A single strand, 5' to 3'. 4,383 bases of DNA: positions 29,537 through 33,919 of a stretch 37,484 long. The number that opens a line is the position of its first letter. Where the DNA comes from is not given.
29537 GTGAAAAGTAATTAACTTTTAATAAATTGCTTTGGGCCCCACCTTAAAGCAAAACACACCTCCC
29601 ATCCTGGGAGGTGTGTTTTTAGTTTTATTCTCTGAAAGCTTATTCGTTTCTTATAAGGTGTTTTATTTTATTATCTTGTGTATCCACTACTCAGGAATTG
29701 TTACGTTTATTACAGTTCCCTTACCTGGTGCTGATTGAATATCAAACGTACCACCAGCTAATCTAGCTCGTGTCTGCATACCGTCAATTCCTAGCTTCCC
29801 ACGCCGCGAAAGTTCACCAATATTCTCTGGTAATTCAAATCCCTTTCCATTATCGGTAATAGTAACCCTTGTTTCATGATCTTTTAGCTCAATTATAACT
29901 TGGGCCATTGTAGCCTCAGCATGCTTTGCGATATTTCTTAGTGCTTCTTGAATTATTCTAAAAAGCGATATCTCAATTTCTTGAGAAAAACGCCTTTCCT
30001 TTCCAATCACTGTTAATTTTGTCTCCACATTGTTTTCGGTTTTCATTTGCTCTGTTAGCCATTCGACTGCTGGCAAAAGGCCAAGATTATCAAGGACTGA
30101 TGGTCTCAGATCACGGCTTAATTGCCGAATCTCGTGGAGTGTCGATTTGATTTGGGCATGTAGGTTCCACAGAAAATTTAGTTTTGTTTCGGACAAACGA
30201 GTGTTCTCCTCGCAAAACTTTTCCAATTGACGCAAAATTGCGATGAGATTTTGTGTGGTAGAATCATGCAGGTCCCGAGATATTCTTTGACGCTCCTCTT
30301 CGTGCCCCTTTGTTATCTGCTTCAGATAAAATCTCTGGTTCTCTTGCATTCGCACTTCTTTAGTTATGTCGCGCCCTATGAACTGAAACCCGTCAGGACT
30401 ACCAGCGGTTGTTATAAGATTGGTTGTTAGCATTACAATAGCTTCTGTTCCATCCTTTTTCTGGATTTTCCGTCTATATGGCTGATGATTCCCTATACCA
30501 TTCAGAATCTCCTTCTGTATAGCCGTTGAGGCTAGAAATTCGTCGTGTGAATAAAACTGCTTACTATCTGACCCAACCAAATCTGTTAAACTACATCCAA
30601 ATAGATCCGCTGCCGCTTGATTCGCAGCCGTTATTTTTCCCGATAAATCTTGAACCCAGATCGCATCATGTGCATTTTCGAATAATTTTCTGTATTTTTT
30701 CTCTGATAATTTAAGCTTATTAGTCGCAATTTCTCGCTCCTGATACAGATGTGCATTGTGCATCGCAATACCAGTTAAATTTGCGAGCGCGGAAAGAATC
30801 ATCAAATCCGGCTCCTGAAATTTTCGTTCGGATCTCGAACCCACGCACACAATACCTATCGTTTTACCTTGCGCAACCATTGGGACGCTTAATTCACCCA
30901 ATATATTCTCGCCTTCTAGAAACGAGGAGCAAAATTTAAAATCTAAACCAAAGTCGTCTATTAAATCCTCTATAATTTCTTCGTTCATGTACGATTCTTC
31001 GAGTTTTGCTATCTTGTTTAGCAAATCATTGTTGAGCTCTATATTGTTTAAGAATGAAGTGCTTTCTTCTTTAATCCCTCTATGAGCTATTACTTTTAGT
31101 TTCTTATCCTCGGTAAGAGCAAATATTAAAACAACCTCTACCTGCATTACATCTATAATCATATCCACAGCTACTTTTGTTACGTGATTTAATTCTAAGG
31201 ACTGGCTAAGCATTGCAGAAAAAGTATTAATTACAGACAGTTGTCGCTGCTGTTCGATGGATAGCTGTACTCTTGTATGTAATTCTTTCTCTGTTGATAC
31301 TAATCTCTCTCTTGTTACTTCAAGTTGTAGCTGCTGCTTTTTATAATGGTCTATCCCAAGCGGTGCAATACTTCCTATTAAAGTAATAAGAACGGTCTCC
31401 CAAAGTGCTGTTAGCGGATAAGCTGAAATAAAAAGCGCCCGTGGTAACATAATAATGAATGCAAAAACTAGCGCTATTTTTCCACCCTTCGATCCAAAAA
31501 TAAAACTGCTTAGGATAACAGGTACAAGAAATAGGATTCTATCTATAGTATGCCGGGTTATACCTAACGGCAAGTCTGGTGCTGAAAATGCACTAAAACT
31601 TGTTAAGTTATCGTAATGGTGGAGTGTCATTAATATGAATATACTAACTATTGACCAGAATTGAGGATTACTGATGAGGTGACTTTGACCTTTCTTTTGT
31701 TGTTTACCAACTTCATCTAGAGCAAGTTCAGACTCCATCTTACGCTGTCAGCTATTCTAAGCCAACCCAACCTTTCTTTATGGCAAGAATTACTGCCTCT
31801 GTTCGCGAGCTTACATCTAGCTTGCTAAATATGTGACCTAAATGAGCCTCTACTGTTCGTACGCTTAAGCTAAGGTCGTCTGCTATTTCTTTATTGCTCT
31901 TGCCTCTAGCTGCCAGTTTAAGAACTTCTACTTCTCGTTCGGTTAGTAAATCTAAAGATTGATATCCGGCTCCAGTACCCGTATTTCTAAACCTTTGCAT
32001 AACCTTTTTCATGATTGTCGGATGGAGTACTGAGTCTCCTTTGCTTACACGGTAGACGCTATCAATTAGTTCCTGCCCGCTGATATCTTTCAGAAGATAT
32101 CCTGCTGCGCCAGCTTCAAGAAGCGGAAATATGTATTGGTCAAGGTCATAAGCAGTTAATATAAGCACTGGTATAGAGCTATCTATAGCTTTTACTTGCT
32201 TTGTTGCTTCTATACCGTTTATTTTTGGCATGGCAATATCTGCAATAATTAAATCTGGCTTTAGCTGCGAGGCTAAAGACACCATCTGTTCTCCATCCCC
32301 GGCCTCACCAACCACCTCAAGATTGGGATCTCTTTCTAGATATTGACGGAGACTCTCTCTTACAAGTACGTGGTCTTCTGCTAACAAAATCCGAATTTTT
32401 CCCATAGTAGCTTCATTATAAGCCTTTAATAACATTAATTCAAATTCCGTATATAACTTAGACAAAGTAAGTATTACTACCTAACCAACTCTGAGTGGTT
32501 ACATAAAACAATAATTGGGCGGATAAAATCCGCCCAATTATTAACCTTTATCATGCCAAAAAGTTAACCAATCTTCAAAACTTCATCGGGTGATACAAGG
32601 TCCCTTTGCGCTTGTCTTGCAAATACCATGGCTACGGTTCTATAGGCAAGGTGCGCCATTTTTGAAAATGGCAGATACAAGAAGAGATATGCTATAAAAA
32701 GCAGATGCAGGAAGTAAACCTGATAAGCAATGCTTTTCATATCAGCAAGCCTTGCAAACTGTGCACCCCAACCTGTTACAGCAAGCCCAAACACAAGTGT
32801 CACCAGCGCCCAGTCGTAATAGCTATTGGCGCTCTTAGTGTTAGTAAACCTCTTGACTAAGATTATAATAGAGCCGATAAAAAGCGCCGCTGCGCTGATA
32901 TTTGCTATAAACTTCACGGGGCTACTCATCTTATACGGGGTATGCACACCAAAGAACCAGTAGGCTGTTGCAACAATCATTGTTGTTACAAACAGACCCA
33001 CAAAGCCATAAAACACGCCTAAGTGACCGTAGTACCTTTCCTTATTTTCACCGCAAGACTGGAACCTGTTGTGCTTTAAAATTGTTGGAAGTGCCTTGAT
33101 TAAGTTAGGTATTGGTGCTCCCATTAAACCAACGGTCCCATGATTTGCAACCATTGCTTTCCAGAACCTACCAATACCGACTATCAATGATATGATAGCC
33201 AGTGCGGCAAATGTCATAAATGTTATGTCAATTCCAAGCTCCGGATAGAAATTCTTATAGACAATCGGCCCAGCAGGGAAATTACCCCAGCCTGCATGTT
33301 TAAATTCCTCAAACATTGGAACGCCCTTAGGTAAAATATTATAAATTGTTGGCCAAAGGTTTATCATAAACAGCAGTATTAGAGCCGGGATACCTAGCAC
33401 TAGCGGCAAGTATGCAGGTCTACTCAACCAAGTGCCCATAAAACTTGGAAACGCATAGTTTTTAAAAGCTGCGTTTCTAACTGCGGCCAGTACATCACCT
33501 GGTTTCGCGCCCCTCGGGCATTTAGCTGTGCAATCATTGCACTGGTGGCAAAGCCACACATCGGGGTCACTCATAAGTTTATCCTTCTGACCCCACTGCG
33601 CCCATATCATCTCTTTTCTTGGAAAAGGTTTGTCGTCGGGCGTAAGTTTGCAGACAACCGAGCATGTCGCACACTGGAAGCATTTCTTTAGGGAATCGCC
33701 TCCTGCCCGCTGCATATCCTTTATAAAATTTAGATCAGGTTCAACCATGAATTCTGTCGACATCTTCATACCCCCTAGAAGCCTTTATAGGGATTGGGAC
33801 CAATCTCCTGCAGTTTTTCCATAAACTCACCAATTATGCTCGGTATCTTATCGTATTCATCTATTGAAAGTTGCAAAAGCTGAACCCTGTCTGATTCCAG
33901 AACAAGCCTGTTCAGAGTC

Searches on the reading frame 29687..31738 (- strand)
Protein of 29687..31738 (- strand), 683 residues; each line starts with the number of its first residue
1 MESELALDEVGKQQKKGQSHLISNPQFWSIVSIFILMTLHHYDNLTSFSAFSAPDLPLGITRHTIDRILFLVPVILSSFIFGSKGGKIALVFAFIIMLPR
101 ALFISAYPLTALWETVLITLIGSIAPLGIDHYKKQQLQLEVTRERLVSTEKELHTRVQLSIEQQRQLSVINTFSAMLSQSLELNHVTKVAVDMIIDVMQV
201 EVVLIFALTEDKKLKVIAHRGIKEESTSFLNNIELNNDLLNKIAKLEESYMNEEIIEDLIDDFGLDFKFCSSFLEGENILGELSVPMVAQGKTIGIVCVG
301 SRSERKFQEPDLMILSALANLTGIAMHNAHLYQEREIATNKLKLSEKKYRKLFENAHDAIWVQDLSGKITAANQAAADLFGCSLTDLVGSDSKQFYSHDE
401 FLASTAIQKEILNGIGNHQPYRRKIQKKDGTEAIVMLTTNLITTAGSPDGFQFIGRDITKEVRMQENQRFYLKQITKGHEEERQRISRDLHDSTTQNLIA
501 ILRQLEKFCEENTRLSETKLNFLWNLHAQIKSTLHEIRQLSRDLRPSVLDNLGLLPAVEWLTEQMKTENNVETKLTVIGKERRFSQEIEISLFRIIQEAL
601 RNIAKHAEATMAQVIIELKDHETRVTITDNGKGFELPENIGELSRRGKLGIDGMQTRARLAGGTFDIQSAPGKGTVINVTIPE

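Call 11: search_protein_families(library=pfam, proteins=[window:29687-31738:-], max_evalue=0.01)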
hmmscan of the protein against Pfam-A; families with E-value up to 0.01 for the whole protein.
window:29687-31738:- (683 aa): 10 families
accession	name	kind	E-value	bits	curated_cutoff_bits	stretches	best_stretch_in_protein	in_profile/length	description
PF00989.32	PAS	-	1.9e-13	50.8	22.6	1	348-458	2-113/113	PAS fold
PF02518.31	HATPase_c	-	1.1e-12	48.9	26.4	1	589-682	3-108/111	Histidine kinase-, DNA gyrase B-, and HSP90-like ATPase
PF07730.19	HisKA_3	-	5.8e-11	43.2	24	1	482-549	1-68/68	Histidine kinase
PF13188.13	PAS_8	-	4.8e-10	39.4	21.8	1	348-393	2-44/65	PAS domain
PF13185.12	GAF_2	-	1.3e-08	35.6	28.6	1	260-327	69-136/136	GAF domain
PF13426.13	PAS_9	-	6e-08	33.3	27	1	358-460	2-103/103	PAS domain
PF01590.32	GAF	-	9.2e-07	29.9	22.4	1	268-325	73-132/133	GAF domain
PF08448.16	PAS_4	-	6e-06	26.9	23.1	1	353-462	1-109/110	PAS fold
PF13492.12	GAF_3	-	2.3e-05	25.2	27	1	190-328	9-129/129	GAF domain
PF24820.1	Diguanyl_cycl_sensor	-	0.00091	19.6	28.1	1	354-397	3-46/109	Diguanylate cyclase-like sensor domain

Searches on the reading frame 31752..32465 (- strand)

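Call 11: search_protein_families(library=pfam, proteins=[window:31752-32465:-], max_evalue=0.01)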
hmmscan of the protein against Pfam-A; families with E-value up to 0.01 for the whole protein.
window:31752-32465:- (237 aa): 6 families
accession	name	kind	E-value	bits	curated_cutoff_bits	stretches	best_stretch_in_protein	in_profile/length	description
PF00072.30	Response_reg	-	5.6e-28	97.8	30.2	1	26-137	1-110/111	Response regulator receiver domain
PF00196.25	GerE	-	1e-21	76.7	23.5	1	173-228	2-57/57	Bacterial regulatory proteins, luxR family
PF08281.18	Sigma70_r4_2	-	8.5e-06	25.8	25.7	1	170-211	7-49/54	Sigma-70, region 4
PF13384.12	HTH_23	-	0.00072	19.7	24.6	1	178-205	7-34/50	Homeodomain-like domain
PF14493.12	HTH_40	-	0.0049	17.6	27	0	180-215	4-39/89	Helix-turn-helix domain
PF04967.18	HTH_10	-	0.0052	17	23.1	0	174-216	1-51/53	HTH DNA binding domain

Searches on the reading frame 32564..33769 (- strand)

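Call 11: search_protein_families(library=pfam, proteins=[window:32564-33769:-], max_evalue=0.01)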
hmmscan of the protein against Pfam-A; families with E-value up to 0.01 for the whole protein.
window:32564-33769:- (401 aa): 6 families
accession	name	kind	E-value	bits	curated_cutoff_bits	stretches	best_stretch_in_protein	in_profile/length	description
PF13183.11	Fer4_8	-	3.3e-08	34.4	27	1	27-87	2-67/68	4Fe-4S dicluster domain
PF13534.11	Fer4_17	-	8.5e-07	29.9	22.2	1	29-87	1-59/61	4Fe-4S dicluster domain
PF13187.11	Fer4_9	-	1.5e-06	28.6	27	1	29-88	1-51/52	4Fe-4S dicluster domain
PF12838.12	Fer4_7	-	0.00076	20.3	27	1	29-88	1-52/52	4Fe-4S dicluster domain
PF23930.1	DUF7268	-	0.0061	17.1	27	0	285-337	5-57/104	Family of unknown function (DUF7268)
PF02665.19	Nitrate_red_gam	-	0.0068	16.5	22.9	0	249-340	52-144/217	Nitrate reductase gamma subunit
